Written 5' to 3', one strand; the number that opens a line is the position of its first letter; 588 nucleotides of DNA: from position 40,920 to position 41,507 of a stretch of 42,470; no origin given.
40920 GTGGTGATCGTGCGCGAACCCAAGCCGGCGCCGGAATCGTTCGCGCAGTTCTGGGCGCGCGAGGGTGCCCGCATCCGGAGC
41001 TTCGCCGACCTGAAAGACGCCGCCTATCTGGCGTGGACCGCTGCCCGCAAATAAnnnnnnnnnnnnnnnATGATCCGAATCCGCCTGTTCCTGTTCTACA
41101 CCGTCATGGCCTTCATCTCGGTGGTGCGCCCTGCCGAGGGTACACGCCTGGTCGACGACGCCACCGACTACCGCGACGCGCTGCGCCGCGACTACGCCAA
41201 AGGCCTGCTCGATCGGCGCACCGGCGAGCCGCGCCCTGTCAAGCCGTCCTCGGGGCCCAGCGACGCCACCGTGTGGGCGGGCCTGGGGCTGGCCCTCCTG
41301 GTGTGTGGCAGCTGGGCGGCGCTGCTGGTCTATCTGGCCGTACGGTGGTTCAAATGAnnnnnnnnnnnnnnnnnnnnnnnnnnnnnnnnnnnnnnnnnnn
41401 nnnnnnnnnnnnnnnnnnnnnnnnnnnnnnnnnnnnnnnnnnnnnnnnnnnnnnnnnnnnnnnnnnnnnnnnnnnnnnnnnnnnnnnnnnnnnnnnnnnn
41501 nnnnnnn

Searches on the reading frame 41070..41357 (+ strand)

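Call 73: search_protein_families(library=pfam, proteins=[window:41070-41357:+], max_evalue=1)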
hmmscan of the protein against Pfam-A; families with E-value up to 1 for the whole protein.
window:41070-41357:+ (95 aa): 1 family
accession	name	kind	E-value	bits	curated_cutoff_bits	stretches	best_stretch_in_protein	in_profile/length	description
PF04957.18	RMF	-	0.037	14.5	27.9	1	32-70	3-42/53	Ribosome modulation factor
